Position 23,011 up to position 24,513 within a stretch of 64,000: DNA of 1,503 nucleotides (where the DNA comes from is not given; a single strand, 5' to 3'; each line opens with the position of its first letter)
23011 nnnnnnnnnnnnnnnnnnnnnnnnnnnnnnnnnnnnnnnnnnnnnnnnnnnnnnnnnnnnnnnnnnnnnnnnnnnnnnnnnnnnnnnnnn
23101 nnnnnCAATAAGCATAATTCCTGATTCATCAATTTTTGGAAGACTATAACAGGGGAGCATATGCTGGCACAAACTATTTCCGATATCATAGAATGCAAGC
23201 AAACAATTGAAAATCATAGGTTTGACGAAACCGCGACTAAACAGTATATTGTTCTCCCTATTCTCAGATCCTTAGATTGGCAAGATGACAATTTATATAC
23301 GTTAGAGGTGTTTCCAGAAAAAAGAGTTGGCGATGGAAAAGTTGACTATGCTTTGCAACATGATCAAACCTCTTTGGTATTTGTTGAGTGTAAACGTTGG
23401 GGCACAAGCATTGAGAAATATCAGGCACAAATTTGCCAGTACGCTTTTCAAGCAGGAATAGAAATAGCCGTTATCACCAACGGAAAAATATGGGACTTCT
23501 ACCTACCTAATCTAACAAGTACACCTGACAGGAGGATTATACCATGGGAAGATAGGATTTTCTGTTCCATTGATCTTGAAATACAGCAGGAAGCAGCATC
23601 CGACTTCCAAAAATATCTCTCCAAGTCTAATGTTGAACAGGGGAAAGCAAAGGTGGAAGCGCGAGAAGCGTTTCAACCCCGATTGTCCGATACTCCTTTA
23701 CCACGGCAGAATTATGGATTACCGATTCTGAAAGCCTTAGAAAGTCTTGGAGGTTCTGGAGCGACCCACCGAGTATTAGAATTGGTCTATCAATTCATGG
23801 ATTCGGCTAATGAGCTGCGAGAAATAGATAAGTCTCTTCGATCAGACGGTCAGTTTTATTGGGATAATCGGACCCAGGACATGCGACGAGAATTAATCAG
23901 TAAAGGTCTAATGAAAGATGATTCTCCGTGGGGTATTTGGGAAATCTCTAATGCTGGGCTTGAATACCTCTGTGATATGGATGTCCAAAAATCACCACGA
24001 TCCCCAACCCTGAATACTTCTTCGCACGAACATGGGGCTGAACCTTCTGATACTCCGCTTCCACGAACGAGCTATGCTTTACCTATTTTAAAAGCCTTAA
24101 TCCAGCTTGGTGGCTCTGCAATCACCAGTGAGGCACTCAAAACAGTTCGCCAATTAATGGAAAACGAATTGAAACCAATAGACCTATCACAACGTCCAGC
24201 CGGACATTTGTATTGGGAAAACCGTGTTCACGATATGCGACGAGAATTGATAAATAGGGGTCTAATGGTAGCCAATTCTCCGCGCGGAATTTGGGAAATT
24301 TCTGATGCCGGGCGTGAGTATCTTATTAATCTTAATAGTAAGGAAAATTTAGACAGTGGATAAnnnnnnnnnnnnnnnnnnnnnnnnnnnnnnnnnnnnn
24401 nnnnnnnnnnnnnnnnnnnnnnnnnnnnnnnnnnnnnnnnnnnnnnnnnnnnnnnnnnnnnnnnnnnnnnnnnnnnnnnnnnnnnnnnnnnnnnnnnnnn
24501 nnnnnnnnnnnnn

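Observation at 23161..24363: Mrr-like protein with inverted domain order and duplicated winged-helix reader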

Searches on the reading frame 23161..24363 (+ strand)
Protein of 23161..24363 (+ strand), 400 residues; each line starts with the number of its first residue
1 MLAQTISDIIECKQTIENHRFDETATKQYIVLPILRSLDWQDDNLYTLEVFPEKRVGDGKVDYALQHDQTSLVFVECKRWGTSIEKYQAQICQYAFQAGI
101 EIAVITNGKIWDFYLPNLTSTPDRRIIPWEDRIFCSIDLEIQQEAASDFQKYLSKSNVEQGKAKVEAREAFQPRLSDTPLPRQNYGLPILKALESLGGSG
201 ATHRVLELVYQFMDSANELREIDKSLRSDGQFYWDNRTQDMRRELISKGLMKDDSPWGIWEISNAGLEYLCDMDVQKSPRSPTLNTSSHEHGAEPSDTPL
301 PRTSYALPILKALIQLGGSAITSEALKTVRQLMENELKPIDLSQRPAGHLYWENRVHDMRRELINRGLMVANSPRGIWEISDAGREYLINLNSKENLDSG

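Call 3: search_protein_families(library=pfam, proteins=[window:23161-24363:+], max_evalue=1)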
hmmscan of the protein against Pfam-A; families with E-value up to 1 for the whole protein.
window:23161-24363:+ (400 aa): 5 families
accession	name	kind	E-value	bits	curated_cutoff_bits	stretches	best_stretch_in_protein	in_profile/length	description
PF14338.12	Mrr_N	-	6e-17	62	29.5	2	304-388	3-85/87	Mrr N-terminal domain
PF13588.12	HSDR_N_2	-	0.00016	22.2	25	1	61-109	39-89/110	Type I restriction enzyme R protein N terminus (HSDR_N)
PF04313.20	HSDR_N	-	0.0014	18.9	25.1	1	59-114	126-190/198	Type I restriction enzyme R protein N terminus (HSDR_N)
PF04471.18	Mrr_cat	-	0.018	15.6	21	1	54-88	29-65/115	Restriction endonuclease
PF19551.4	DUF6074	-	0.063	13.9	27.2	0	221-254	23-56/83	Family of unknown function (DUF6074)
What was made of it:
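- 23161..23676 (+): N-terminal nuclease domain (aa 1-172). Candidate catalytic residues: E53 (23317-23319), D62 (23344-23346), E76 (23386-23388), K78 (23392-23394). Sub-threshold Pfam HSDR_N_2/HSDR_N hits (call 3).
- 24043..24360 (+): Winged-helix repeat 2 (aa 295-400), Mrr_N type. Best Pfam Mrr_N stretch is aa 304-388 (call 3).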

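Call 4: search_protein_families(library=ncbifam, proteins=[window:23161-24363:+], max_evalue=1)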
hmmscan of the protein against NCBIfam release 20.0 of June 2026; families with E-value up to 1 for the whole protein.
window:23161-24363:+ (400 aa): 1 family
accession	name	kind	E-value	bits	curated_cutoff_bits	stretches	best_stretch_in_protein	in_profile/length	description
NF046051.1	restrict_EcoAI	equivalog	0.041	12.3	550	1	54-111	45-103/768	EcoAI/FtnUII family type I restriction enzme subunit R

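Call 5: search_protein_families(library=padloc, proteins=[window:23161-24363:+], max_evalue=1)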
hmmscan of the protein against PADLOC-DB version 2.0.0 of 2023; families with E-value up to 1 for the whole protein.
window:23161-24363:+ (400 aa): 2 families
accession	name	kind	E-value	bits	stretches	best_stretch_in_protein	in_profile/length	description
PDLC03604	REase_MTase_IIG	-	5.5e-05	19.4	1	18-114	26-136/1011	Type IIG restriction enzyme-methyltransferase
PDLC01250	Cas4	-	0.011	14.1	1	49-99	52-102/168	"CAS-I,CAS-II,CAS-III,CAS-IV,CAS-V,CAS-VI; acquisition_associated"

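Call 9: search_solved_structures(query=window:23161-24363:+, max_evalue=10, show_alignments=3)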
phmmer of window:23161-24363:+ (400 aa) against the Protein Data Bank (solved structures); distinct sequences matched with E-value up to 10: 2.
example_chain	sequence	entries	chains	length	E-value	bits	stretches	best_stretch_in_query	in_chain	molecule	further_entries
7jzl_E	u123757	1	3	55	0.48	12.6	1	188-219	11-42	LCB1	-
7jzu_A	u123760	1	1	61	0.55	12.4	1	188-219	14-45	LCB1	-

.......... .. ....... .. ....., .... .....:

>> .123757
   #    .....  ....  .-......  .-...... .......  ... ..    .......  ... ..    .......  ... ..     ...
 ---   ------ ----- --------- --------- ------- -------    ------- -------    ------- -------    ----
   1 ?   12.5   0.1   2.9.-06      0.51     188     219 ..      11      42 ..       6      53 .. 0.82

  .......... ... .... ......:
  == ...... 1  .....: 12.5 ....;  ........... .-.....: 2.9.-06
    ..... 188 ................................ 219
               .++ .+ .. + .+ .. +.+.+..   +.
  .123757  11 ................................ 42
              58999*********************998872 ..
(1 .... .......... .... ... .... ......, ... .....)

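Call 10: find_homologous_proteins(query=window:23161-24363:+, max_evalue=0.001)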
Query window:23161-24363:+ (400 aa): 353 proteins with E <= 0.001 among 3664 candidates; the best 120 are listed.
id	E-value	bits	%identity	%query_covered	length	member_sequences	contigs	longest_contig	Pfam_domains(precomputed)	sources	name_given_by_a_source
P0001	1.6e-246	836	90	97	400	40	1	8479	PF14338.13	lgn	-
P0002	1.8e-237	806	88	100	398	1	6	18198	PF14338.13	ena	-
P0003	1.6e-236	803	88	100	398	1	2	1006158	PF14338.13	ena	-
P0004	2.6e-236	802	88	98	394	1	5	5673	PF14338.13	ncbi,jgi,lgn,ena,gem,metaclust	metaclust:\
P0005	7.5e-236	801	88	99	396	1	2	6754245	PF14338.13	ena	-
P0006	2.9e-235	799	85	100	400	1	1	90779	PF04313.21,PF14338.13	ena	-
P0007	1.3e-234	796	87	99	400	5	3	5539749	PF14338.13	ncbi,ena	-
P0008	9.8e-229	777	85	100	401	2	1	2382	PF14338.13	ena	-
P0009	1.5e-228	777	86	98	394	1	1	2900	PF14338.13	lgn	-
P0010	2.0e-228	776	85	98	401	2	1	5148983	PF14338.13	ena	-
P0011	9.3e-227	771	85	100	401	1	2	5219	PF14338.13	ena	-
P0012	3.7e-226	769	85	99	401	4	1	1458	PF14338.13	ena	-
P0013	5.5e-226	768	84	99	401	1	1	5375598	PF14338.13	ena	-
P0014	3.9e-225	765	84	99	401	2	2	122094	PF14338.13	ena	-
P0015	7.6e-224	761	84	98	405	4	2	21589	PF04313.21,PF13588.13,PF14338.13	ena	-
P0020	9.2e-200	682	74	98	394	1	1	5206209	PF14338.13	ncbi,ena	-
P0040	1.7e-133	464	57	99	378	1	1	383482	PF28130.1,PF04313.21,PF13588.13,PF14338.13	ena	-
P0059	2.6e-124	433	54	98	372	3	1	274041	PF04313.21,PF13588.13,PF14338.13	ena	-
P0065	2.6e-123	430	72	68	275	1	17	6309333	PF13588.13,PF14338.13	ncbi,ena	-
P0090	3.2e-41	160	51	42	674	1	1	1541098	PF13414.13,PF08867.17,PF12569.15,PF13374.13,PF24575.2,PF00515.35,PF13424.13,PF07719.24,PF13174.13,PF20308.5,PF25063.1,PF13431.13,PF23914.2,PF25062.2,PF13176.13,PF13428.13,PF25064.2,PF14559.13,PF25575.1,PF10516.16,PF13371.13,PF21033.5,PF13432.13,PF13181.13,PF01239.29,PF10373.16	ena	-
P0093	6.9e-40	155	47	43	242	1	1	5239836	PF04313.21,PF13588.13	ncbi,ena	-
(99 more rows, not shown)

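Call 20: find_encoding_contigs(protein=window:23161-24363:+, flank=10000, max_places=6)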
Protein window:23161-24363:+ (400 aa): no gene with exactly this product is on record in the collection.

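Call 21: find_encoding_contigs(protein=P0007, flank=8000, max_places=3)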
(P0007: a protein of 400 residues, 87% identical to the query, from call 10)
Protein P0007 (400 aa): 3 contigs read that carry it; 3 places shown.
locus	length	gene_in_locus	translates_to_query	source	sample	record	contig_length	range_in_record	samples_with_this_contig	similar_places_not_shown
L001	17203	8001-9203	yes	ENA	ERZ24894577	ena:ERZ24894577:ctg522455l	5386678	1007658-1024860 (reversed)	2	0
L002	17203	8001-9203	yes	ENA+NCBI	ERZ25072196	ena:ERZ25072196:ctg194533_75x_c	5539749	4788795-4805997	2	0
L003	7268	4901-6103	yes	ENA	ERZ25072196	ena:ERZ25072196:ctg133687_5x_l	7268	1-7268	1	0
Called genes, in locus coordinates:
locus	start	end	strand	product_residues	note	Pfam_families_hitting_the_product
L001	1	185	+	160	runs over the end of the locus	-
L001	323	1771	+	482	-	PF22694:CtpB_N-like (weak), PF00595:PDZ (weak), PF13180:PDZ_2 (weak), PF17820:PDZ_6, PF03572:Peptidase_S41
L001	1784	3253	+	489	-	PF00171:Aldedh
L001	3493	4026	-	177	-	-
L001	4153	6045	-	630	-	PF26099:DUF8034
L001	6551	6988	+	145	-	-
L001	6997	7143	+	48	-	-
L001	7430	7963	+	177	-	-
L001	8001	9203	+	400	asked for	PF14338:Mrr_N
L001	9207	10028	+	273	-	PF18643:RE_BsaWI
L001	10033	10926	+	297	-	PF01261:AP_endonuc_2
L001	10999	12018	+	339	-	PF01408:GFO_IDH_MocA, PF22725:GFO_IDH_MocA_C3, PF02894:GFO_IDH_MocA_C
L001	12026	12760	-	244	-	PF02463:SMC_N (weak), PF00005:ABC_tran, PF13304:AAA_21 (faint)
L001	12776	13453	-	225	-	PF02687:FtsX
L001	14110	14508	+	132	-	PF00903:Glyoxalase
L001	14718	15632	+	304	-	-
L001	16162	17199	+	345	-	PF01408:GFO_IDH_MocA, PF22725:GFO_IDH_MocA_C3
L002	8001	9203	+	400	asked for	PF14338:Mrr_N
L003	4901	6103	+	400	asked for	PF14338:Mrr_N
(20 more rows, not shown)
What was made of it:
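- In L001 the genes upstream of the target are short and fragment-like (call 21).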

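Call 22: find_encoding_contigs(protein=P0020, flank=8000, max_places=2)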
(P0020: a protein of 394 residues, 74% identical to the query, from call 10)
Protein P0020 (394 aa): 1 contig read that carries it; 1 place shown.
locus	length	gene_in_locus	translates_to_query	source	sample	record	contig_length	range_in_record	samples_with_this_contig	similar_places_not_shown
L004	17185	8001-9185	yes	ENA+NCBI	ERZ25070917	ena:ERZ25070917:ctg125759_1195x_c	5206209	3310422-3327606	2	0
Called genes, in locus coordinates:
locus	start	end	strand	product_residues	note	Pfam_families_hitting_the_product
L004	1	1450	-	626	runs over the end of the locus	PF26099:DUF8034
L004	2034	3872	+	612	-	-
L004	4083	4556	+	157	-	-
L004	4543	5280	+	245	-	PF00515:TPR_1, PF07719:TPR_2 (weak), PF13181:TPR_8 (weak), PF13432:TPR_16, PF13414:TPR_11, PF00515:TPR_1, PF07719:TPR_2 (weak), PF13414:TPR_11, +6 more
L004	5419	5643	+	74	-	-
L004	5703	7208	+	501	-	PF08867:FRG, PF13414:TPR_11 (weak), PF00515:TPR_1, PF13424:TPR_12 (weak), PF13414:TPR_11, PF00515:TPR_1, PF13414:TPR_11, PF13414:TPR_11, +10 more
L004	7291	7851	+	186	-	-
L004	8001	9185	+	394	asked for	PF14338:Mrr_N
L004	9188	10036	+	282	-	PF18643:RE_BsaWI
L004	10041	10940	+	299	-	PF01261:AP_endonuc_2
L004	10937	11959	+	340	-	PF01408:GFO_IDH_MocA, PF02894:GFO_IDH_MocA_C, PF22725:GFO_IDH_MocA_C3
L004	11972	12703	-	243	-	PF02463:SMC_N (weak), PF00005:ABC_tran, PF13304:AAA_21 (faint)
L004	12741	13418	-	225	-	PF02687:FtsX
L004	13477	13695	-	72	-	-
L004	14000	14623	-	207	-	-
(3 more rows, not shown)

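Call 23: find_encoding_contigs(protein=P0065, flank=7000, max_places=4)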
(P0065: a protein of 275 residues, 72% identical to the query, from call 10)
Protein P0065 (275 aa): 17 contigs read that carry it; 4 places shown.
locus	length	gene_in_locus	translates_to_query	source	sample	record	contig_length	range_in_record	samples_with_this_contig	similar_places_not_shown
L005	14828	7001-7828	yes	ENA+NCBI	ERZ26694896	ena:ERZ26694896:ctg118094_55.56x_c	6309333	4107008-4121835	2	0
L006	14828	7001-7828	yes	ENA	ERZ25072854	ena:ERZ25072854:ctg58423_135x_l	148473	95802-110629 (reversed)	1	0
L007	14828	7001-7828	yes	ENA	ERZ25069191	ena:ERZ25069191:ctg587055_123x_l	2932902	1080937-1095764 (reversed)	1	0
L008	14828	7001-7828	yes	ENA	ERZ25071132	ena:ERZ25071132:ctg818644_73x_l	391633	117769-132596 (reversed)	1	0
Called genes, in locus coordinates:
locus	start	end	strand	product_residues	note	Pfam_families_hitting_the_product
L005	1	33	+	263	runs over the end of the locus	PF03781:FGE-sulfatase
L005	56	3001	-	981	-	PF01565:FAD_binding_4, PF02913:FAD-oxidase_C, PF13183:Fer4_8, PF13534:Fer4_17 (weak), PF02754:CCG (weak)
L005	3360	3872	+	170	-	-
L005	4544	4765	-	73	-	-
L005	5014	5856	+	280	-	PF02621:VitK2_biosynth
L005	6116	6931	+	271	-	PF01555:N6_N4_Mtase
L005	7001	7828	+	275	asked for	PF13588:HSDR_N_2 (faint), PF14338:Mrr_N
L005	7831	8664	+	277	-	PF18643:RE_BsaWI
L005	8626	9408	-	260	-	PF00106:adh_short, PF01370:Epimerase (faint), PF08659:KR, PF13561:adh_short_C2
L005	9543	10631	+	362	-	PF01926:MMR_HSR1, PF02824:TGS (faint), PF06071:YchF-GTPase_C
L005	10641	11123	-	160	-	PF00355:Rieske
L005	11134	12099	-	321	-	-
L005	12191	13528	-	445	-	PF07732:Cu-oxidase_3, PF00394:Cu-oxidase (weak), PF07731:Cu-oxidase_2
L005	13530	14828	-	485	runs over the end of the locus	PF02321:OEP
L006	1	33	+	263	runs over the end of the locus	PF03781:FGE-sulfatase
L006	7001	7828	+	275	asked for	PF13588:HSDR_N_2 (faint), PF14338:Mrr_N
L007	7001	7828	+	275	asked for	PF13588:HSDR_N_2 (faint), PF14338:Mrr_N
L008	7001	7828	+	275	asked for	PF13588:HSDR_N_2 (faint), PF14338:Mrr_N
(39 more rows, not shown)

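Call 24: find_encoding_contigs(protein=P0040, flank=7000, max_places=2)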
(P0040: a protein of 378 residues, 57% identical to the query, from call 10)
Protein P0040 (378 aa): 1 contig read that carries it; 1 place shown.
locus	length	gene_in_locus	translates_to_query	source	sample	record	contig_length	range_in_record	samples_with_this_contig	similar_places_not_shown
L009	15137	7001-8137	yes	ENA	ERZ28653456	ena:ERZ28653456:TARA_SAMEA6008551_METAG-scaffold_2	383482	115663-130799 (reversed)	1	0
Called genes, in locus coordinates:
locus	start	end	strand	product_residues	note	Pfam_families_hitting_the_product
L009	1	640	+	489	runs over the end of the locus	PF00171:Aldedh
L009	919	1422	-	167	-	-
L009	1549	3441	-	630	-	PF26099:DUF8034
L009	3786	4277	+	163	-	PF01850:PIN (weak)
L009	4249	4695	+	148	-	-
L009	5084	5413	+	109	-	PF13371:TPR_9 (faint), PF13431:TPR_17 (faint), PF00515:TPR_1, PF07719:TPR_2 (weak), PF13432:TPR_16, PF13414:TPR_11 (weak), PF14559:TPR_19 (faint)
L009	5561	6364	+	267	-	PF01170:UPF0020 (faint), PF01555:N6_N4_Mtase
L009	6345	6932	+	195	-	PF01844:HNH, PF14279:HNH_5 (weak)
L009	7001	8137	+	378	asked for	PF28130:DUF8371, PF04313:HSDR_N (faint), PF13588:HSDR_N_2 (weak), PF14338:Mrr_N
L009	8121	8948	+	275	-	PF18643:RE_BsaWI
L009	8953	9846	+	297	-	PF01261:AP_endonuc_2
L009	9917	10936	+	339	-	PF01408:GFO_IDH_MocA, PF22725:GFO_IDH_MocA_C3, PF02894:GFO_IDH_MocA_C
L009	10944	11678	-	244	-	PF02463:SMC_N (weak), PF00005:ABC_tran, PF13304:AAA_21 (faint)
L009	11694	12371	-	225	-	PF02687:FtsX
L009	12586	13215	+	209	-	-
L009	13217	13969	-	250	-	PF00731:AIRC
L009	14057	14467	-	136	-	PF12732:YtxH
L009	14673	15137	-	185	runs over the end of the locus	PF27758:PRM1 (weak), PF06103:DUF948 (weak), PF04513:Baculo_PEP_C (weak), PF07464:ApoLp-III (faint), PF20870:FAM186A-B_N (weak), PF11887:Mce4_CUP1 (weak)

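Call 25: find_encoding_contigs(protein=P0059, flank=7000, max_places=2)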
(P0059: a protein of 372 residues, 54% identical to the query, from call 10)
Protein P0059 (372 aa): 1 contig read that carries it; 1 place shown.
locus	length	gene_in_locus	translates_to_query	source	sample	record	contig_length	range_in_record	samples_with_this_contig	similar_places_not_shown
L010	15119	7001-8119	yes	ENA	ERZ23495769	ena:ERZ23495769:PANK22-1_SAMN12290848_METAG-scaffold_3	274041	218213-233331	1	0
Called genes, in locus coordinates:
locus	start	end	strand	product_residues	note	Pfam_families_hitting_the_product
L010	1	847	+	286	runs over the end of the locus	PF02361:CbiQ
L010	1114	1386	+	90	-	PF01649:Ribosomal_S20p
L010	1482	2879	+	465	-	PF01029:NusB, PF22458:RsmF-B_ferredox, PF01189:Methyltr_RsmB-F, PF01728:FtsJ (weak)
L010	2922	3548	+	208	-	PF02581:TMP-TENI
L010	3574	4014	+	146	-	-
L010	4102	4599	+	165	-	-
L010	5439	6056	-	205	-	-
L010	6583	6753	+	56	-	-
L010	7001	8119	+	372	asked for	PF13588:HSDR_N_2 (faint), PF04313:HSDR_N (weak), PF14338:Mrr_N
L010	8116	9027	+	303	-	PF18643:RE_BsaWI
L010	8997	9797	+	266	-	PF01555:N6_N4_Mtase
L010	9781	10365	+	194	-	PF01844:HNH, PF14279:HNH_5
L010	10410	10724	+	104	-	-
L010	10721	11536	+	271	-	PF08543:Phos_pyr_kin, PF00294:PfkB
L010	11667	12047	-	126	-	PF09969:DUF2203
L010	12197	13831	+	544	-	PF03023:MurJ, PF13440:Polysacc_synt_3 (weak), PF01554:MatE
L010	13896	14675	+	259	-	PF00977:His_biosynth, PF01207:Dus (faint)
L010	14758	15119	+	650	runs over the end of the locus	PF00672:HAMP, PF00512:HisKA, PF02518:HATPase_c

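Call 26: predict_structure(alignment_id=A2)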
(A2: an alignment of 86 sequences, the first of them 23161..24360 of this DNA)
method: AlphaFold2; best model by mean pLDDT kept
length: 400 residues; sequences in the alignment: 86
mean_pLDDT: 87.2   pTM: 0.64
mean pLDDT of the five models: 87.2, 86.3, 86.2, 83.0, 75.7
residues with pLDDT >= 90: 255; 70-90: 103; 50-70: 23; < 50: 19
segments of 3 or more residues with pLDDT < 50: 278-294
pLDDT, mean of each block of 10 residues (from residue 1): 96 95 95 95 71 73 87 93 87 88 95 89 76 92 94 96 95 90 93 97 97 95 91 92 91 92 94 62 33 58 93 97 96 90 74 92 95 92 94 63
secondary structure, 60 per line:
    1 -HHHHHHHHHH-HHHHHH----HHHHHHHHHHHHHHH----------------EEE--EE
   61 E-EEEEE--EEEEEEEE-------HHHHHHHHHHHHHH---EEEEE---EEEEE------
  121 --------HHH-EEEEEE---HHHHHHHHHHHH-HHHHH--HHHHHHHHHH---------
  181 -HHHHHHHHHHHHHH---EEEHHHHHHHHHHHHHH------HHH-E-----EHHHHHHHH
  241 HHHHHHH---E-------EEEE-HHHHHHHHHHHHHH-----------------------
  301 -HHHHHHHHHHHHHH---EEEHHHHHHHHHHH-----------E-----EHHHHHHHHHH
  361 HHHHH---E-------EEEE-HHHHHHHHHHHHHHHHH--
elements in order: H2-11 H13-18 H23-37 E54-56 E59-61 E63-67 E70-77 H85-98 E102-106 E110-114 E133-138 H142-153 H155-159 H162-171 H182-195 E199-201 H202-215 H233-247 E259-262 H264-277 H302-315 E319-321 H322-332 H351-365 E377-380 H382-398
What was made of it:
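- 23992..24042 (+): Disordered linker between the repeats (aa 278-294, pLDDT below 50). Call 26.
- On PD-(D/E)xK nucleases, HsdR-N type (Pfam HSDR_N / HSDR_N_2): AF2 model with pLDDT 87.2 and strands at 54-77, 102-114 and 133-138 (call 26).
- Checked: The AlphaFold2 model has mean pLDDT 87.2 (call 26).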
